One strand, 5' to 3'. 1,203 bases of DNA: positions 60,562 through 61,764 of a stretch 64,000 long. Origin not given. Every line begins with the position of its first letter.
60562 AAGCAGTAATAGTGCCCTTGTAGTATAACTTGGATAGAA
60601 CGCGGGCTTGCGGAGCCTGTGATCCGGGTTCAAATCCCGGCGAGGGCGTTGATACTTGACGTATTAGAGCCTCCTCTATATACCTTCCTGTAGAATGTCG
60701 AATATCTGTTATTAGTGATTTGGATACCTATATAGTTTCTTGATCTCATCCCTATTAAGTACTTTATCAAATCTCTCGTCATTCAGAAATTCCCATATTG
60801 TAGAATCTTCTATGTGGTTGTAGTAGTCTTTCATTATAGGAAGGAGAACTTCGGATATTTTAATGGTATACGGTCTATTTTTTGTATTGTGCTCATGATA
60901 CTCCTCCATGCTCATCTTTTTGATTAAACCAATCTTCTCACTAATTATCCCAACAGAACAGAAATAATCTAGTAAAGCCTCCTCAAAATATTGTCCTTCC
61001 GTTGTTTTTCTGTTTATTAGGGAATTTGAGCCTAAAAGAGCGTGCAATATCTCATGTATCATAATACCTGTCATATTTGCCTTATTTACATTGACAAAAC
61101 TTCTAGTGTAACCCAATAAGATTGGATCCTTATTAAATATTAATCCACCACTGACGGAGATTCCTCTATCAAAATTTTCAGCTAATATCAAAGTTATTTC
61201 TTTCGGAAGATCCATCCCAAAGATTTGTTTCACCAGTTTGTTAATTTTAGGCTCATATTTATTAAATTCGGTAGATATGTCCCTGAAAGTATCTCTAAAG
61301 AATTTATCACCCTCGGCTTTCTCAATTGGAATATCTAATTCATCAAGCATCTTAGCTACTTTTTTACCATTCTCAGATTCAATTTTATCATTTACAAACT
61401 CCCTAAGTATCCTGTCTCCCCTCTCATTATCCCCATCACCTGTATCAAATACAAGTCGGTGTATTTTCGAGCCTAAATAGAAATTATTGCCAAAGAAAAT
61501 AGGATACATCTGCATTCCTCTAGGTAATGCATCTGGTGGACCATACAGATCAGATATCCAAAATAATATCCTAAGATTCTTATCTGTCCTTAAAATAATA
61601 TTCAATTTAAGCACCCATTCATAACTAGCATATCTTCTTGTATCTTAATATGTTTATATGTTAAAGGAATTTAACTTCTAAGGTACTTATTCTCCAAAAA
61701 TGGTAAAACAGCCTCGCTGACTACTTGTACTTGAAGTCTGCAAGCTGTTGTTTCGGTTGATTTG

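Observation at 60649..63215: Low-GC island after tRNA-Arg encodes a radical-SAM/SPASM RiPP-like cassette (peptide, maturase, HExxH protein)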

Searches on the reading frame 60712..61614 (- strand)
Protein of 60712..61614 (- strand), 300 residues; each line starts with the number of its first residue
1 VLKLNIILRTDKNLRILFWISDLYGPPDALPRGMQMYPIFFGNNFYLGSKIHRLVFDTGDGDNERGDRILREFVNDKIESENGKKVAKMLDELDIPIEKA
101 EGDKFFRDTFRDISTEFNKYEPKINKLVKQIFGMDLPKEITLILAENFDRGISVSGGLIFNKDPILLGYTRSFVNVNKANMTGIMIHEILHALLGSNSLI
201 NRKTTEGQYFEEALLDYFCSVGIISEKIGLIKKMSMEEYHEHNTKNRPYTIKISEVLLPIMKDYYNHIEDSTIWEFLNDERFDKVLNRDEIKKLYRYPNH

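Call 4: search_protein_families(library=ncbifam, proteins=[window:60712-61614:-], max_evalue=0.01)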
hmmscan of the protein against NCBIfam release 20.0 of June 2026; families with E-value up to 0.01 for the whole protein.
window:60712-61614:- (300 aa): 0 families

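Call 5: search_protein_families(library=pfam, proteins=[window:60712-61614:-], max_evalue=0.01)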
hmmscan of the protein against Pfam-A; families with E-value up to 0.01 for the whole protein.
window:60712-61614:- (300 aa): 0 families

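Call 19: find_homologous_proteins(query=window:60712-61614:-, max_evalue=0.001)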
Query window:60712-61614:- (300 aa): 4 proteins with E <= 0.001 among 860 candidates.
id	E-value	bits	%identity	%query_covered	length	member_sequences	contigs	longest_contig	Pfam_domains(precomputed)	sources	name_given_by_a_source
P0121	3.1e-198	675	100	100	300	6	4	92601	-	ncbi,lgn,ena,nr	ncbi:MAG: hypothetical protein ABSE71_03080 [Candidatus Micrarchaeaceae archaeon]|nr:hypothetical pr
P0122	9.0e-136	470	70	97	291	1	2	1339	-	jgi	-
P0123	1.3e-97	345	54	97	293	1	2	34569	-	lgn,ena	-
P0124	7.8e-50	188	54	61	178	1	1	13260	-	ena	-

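Call 22: find_encoding_contigs(protein=P0123, flank=8000, max_places=2)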
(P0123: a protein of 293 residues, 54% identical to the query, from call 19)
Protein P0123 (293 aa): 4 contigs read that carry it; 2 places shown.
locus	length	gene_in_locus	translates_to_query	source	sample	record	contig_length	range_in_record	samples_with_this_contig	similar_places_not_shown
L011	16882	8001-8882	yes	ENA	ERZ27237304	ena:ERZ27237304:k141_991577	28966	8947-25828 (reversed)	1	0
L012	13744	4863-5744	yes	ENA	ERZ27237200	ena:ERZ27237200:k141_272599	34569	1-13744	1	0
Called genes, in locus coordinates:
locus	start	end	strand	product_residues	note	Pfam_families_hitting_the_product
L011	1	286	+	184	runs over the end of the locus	-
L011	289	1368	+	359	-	PF01992:vATP-synt_AC39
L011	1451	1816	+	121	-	PF01990:ATP-synt_F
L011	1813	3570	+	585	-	PF02874:ATP-synt_ab_N, PF16886:ATP-synt_ab_Xtn, PF00006:ATP-synt_ab, PF22919:ATP-synt_VA_C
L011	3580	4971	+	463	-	PF02874:ATP-synt_ab_N, PF00006:ATP-synt_ab, PF22919:ATP-synt_VA_C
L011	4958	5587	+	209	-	PF01813:ATP-synt_D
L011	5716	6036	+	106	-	-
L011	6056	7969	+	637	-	PF01496:V_ATPase_I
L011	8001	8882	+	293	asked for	-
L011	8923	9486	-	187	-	PF00334:NDK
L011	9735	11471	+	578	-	PF00009:GTP_EFTU, PF01926:MMR_HSR1 (weak), PF03144:GTP_EFTU_D2 (weak), PF11987:IF-2, PF14578:GTP_EFTU_D4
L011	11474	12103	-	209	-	PF13302:Acetyltransf_3, PF13420:Acetyltransf_4, PF00583:Acetyltransf_1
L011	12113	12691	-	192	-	PF04919:DUF655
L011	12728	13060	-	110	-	PF03874:RNA_pol_Rpb4 (weak)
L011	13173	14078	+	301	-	PF20030:bpMoxR, PF01078:Mg_chelatase (faint), PF05496:RuvB_N (faint), PF07726:AAA_3, PF07728:AAA_5, PF17863:AAA_lid_2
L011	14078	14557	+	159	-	-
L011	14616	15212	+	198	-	PF00857:Isochorismatase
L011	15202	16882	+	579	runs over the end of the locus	PF00083:Sugar_tr (weak), PF07690:MFS_1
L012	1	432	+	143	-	?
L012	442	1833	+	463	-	PF02874:ATP-synt_ab_N, PF00006:ATP-synt_ab, PF22919:ATP-synt_VA_C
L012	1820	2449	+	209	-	PF01813:ATP-synt_D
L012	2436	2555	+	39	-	-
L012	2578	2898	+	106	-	-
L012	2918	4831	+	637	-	PF01496:V_ATPase_I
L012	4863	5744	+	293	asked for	-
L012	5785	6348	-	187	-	PF00334:NDK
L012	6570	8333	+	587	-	PF00009:GTP_EFTU, PF01926:MMR_HSR1, PF03144:GTP_EFTU_D2 (weak), PF11987:IF-2, PF14578:GTP_EFTU_D4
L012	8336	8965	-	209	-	PF13302:Acetyltransf_3, PF13420:Acetyltransf_4, PF00583:Acetyltransf_1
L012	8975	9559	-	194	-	PF04919:DUF655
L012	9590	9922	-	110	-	PF03874:RNA_pol_Rpb4 (weak)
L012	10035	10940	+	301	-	PF20030:bpMoxR, PF01078:Mg_chelatase (faint), PF05496:RuvB_N (faint), PF07726:AAA_3, PF07728:AAA_5, PF17863:AAA_lid_2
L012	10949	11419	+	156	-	-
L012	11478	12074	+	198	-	PF00857:Isochorismatase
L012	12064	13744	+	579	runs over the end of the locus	PF00083:Sugar_tr (weak), PF07690:MFS_1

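Call 31: search_solved_structures(query=window:60712-61614:-, max_evalue=10)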
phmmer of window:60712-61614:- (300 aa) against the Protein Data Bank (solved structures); distinct sequences matched with E-value up to 10: 1.
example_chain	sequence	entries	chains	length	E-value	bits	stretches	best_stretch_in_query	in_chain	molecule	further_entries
3pf0_A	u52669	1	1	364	0.59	12.8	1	152-245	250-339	Imelysin-like protein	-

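Call 41: predict_structure(alignment_id=A2)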
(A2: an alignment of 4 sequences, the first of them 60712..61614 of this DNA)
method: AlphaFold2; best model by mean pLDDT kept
length: 300 residues; sequences in the alignment: 4
mean_pLDDT: 61.3   pTM: 0.54
mean pLDDT of the five models: 61.3, 55.8, 51.7, 40.1, 37.1
residues with pLDDT >= 90: 0; 70-90: 93; 50-70: 133; < 50: 74
segments of 3 or more residues with pLDDT < 50: 25-41, 60-62, 98-102, 146-155, 160-177, 284-300
pLDDT, mean of each block of 10 residues (from residue 1): 55 59 48 44 60 63 62 75 84 59 57 73 81 72 48 47 41 46 63 56 56 69 68 72 70 77 80 69 48 37
secondary structure, 60 per line:
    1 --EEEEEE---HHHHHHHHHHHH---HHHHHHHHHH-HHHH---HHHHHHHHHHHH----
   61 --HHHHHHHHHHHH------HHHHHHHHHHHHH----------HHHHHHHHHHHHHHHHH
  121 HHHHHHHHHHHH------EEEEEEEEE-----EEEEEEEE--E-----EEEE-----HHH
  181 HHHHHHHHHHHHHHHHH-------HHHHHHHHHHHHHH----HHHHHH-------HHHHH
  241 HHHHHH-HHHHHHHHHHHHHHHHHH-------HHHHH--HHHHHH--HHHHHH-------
elements in order: E3-8 H12-23 H27-36 H38-41 H45-56 H63-74 H81-93 H104-132 E139-147 E153-160 E169-172 H178-197 H205-218 H223-228 H236-246 H248-265 H273-277 H280-285 H288-293

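Call 46: fold_search(model_id=the predicted structure, library=pdb)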
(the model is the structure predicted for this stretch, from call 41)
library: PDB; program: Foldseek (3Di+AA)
matches with E <= 10: 243; with E <= 0.001: 0
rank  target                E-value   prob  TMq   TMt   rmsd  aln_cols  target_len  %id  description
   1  9q9h_B                3.5e-01  0.08  0.15  0.11  32.5       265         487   10  Cryo-EM structure of human Mre11-Rad50 complex bound to DNA (released 2025-10-01)
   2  3bzk                  3.9e-01  0.07  0.13  0.07  24.0       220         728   16  Crystal Structure of the Tex protein from Pseudomonas aeruginosa, crystal form 2 (released 2008-04-08)
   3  9q9h_A                4.1e-01  0.06  0.14  0.11  33.1       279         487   10  Cryo-EM structure of human Mre11-Rad50 complex bound to DNA (released 2025-10-01)
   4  2q58_B                4.3e-01  0.05  0.12  0.11  21.8       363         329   10  Cryptosporidium parvum putative polyprenyl pyrophosphate synthase (cgd4_2550) in complex with zoledronate (released 2007-06-12)
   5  5tbp_C                5.9e-01  0.07  0.11  0.14  20.4       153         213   11  Crystal Structure of RXR-alpha ligand binding domain complexed with synthetic modulator K8003 (released 2017-08-09)
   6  4y4o_2y               6.3e-01  0.18  0.17  0.35   6.5        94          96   10  Crystal structure of the Thermus thermophilus 70S ribosome with rRNA modifications and bound to protein Y (YfiA) at 2 (released 2015-03-18)
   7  6kxy_A                7.0e-01  0.04  0.13  0.14  20.6       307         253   13  Human PPAR alpha ligand binding domain in complex with a synthetic agonist (compound B) (released 2020-05-20)
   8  4n5g_A                7.7e-01  0.06  0.10  0.14  19.8       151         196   12  Crystal Structure of RXRa LBD complexed with a synthetic modulator K8012 (released 2014-05-14)
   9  5zqu_D                7.7e-01  0.06  0.10  0.14  20.7       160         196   11  Crystal structure of tetrameric RXRalpha-LBD complexed with partial agonist CBt-PMN (released 2019-02-27)
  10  8uu4_w                8.2e-01  0.25  0.19  0.41   6.5       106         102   13  Cryo-EM structure of the Listeria innocua 70S ribosome in complex with HPF (structure I-A) (released 2024-02-28)
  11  5tbp_A                9.1e-01  0.06  0.11  0.15  20.9       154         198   10  Crystal Structure of RXR-alpha ligand binding domain complexed with synthetic modulator K8003 (released 2017-08-09)
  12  7cfo_C                9.6e-01  0.07  0.11  0.15  18.7       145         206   12  Crystal structure of human RXRalpha ligand binding domain complexed with CBTF-EE. (released 2021-01-06)
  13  5ham_A                9.6e-01  0.04  0.13  0.14  18.1       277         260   13  Structure of Rickettsia bellii effector protein RickCE (released 2016-07-27)
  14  6jno_B                1.0e+00  0.08  0.11  0.16  18.9       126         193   11  RXRa structure complexed with CU-6PMN (released 2019-11-20)
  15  1n3g_MODEL_1_A        1.1e+00  0.18  0.18  0.38   8.3        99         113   12  Solution structure of the ribosome-associated cold shock response protein Yfia of Escherichia coli (released 2003-01-28)
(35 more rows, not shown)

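Call 47: search_protein_representatives(alignment_id=A2)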
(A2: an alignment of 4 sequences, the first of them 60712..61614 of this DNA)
Query: 4 sequences, 293 profile positions. Proteins with E-value up to 0.001 (for the whole library): 84; up to 1e-10: 69; up to 1e-30: 35. The best 84 are listed.
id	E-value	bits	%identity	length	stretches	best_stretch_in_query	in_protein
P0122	4.1e-160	548.2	-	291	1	1-291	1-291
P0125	6.3e-82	291.6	-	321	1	1-291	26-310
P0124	3.7e-80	285.8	-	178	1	1-181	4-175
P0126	2.1e-68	247.2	-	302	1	1-291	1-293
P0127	2.7e-50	187.8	-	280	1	1-278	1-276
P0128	1.4e-48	182.2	-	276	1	1-280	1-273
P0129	8.2e-48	179.6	-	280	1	1-283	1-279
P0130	1.2e-47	179.1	-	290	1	1-285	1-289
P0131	2.3e-47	178.1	-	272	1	1-278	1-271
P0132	1.0e-44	169.4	-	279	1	1-281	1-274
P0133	1.5e-44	168.9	-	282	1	1-282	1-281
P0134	2.6e-44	168.2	-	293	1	1-282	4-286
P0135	1.3e-43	165.9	-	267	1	18-281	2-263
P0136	1.4e-42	162.5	-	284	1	1-281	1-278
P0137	1.1e-41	159.5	-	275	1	1-278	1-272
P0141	1.0e-39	153.1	-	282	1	10-282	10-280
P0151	5.5e-35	137.5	-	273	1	1-278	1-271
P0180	8.4e-20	87.7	-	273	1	2-282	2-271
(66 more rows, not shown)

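Call 48: search_protein_families(library=pfam, proteins=[window:60712-61614:-, P0122, P0123], max_evalue=10)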
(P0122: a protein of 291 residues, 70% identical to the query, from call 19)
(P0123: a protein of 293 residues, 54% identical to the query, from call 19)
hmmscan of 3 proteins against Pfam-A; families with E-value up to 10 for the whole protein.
window:60712-61614:- (300 aa): 0 families

P0122 (291 aa): 1 family
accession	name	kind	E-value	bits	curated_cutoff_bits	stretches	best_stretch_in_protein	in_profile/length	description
PF11553.14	DUF3231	-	0.2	11.7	29.6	1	62-103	42-85/165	Protein of unknown function (DUF3231)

P0123 (293 aa): 0 families

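Call 50: find_homologous_proteins(query=A4, max_evalue=0.00001)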
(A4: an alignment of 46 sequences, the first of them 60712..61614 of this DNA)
Query A4 (46 sequences) (300 aa, profile of the alignment): 12 proteins with E <= 0.00001 among 7039 candidates.
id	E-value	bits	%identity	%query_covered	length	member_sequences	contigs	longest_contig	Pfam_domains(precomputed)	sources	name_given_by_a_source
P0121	2.0e-90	321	100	100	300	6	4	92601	-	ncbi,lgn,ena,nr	ncbi:MAG: hypothetical protein ABSE71_03080 [Candidatus Micrarchaeaceae archaeon]|nr:hypothetical pr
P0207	4.0e-87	310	30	94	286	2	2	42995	-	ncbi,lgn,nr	ncbi:MAG: hypothetical protein M1286_02560 [Candidatus Marsarchaeota archaeon]|nr:hypothetical prote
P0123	7.4e-87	309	54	97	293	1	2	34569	-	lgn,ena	-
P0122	1.7e-86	308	70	97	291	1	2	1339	-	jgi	-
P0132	5.2e-85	303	32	95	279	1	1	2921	-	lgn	-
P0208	1.0e-84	302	32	94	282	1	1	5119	-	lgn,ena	-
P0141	1.1e-84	302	32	93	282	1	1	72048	-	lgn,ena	-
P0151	2.5e-83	298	29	93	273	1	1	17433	-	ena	-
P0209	1.3e-78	282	32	95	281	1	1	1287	-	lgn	-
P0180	1.8e-62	229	22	94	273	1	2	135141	-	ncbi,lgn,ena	-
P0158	2.8e-59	219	34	56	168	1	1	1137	-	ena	-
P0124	1.4e-39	154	54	61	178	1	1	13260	-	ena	-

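Call 51: find_encoding_contigs(protein=P0207, flank=5000, max_places=1)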
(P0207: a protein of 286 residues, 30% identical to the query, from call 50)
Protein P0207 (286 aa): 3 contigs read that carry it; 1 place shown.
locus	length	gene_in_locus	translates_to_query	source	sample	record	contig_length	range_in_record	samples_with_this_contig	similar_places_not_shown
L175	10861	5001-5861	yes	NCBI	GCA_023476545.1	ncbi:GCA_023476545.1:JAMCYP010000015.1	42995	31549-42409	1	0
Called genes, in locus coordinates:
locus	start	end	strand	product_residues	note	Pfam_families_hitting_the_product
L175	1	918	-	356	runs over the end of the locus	PF00091:Tubulin, PF12327:FtsZ_C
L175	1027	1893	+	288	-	PF13385:Laminin_G_3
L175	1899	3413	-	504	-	PF02163:Peptidase_M50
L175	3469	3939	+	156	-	PF01381:HTH_3 (weak)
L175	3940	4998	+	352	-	PF00752:XPG_N, PF00867:XPG_I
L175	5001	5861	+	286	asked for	-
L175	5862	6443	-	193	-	PF24656:CEPT76_peptidase (weak)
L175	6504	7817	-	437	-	PF02934:GatB_N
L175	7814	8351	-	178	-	PF01425:Amidase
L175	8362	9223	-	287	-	PF01425:Amidase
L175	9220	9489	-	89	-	-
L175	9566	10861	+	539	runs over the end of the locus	PF01336:tRNA_anti-codon, PF00152:tRNA-synt_2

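Call 52: find_encoding_contigs(protein=P0141, flank=5000, max_places=1)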
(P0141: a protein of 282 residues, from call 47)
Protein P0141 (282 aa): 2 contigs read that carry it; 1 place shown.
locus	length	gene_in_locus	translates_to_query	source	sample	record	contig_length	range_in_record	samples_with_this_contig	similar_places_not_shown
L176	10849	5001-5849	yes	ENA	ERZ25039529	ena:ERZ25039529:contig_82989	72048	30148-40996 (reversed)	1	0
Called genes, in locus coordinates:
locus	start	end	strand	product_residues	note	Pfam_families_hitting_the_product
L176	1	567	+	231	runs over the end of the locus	-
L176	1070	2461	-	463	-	PF05317:Thermopsin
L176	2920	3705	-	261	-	-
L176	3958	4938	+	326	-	PF04055:Radical_SAM, PF13353:Fer4_12 (faint)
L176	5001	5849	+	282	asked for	-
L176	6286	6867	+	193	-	-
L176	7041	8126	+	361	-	PF01152:Bac_globin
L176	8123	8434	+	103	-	-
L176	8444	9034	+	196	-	-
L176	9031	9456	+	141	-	-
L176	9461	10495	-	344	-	PF00494:SQS_PSY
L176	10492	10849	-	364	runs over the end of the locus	PF13249:SQHop_cyclase_N (faint), PF13243:SQHop_cyclase_C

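Call 53: find_encoding_contigs(protein=P0180, flank=5000, max_places=1)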
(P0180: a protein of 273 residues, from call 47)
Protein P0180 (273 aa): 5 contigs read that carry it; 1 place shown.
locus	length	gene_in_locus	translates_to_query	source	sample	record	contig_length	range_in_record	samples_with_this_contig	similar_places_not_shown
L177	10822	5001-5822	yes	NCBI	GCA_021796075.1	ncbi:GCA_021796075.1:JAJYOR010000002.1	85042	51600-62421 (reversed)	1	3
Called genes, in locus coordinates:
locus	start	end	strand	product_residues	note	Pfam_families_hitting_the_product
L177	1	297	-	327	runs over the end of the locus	-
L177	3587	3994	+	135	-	-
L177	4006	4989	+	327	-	PF13353:Fer4_12 (faint), PF04055:Radical_SAM, PF13186:SPASM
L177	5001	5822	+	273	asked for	-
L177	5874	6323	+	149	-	-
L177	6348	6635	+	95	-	PF13489:Methyltransf_23 (weak), PF05175:MTS (weak), PF07021:MetW (weak), PF13847:Methyltransf_31, PF13649:Methyltransf_25, PF08241:Methyltransf_11 (weak), PF08242:Methyltransf_12 (weak)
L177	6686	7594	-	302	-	PF13793:Pribosyltran_N, PF00156:Pribosyltran, PF14572:Pribosyl_synth (weak)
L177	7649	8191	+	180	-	PF08617:CGI-121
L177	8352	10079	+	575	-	PF00890:FAD_binding_2, PF02910:Succ_DH_flav_C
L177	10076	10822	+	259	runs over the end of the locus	PF13085:Fer2_3, PF13534:Fer4_17 (weak), PF13183:Fer4_8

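Call 54: find_encoding_contigs(protein=P0151, flank=5000, max_places=1)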
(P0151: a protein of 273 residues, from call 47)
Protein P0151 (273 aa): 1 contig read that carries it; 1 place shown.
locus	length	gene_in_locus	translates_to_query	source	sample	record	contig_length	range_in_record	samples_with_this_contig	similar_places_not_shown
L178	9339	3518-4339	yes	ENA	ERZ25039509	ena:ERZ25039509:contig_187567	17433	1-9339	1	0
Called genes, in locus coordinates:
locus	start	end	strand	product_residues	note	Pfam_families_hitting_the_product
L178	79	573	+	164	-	-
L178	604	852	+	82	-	-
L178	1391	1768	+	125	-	-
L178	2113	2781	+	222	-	-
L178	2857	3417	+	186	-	PF00293:NUDIX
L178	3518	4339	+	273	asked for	-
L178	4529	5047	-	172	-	-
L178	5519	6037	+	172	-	-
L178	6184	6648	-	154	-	-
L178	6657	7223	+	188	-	-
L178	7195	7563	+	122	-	-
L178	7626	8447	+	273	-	PF01467:CTP_transf_like, PF14437:MafB19-deam, PF00383:dCMP_cyt_deam_1, PF14439:Bd3614-deam (weak)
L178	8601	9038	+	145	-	-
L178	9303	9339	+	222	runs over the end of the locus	PF13424:TPR_12 (faint), PF07719:TPR_2 (faint), PF13181:TPR_8 (faint), PF00515:TPR_1 (weak)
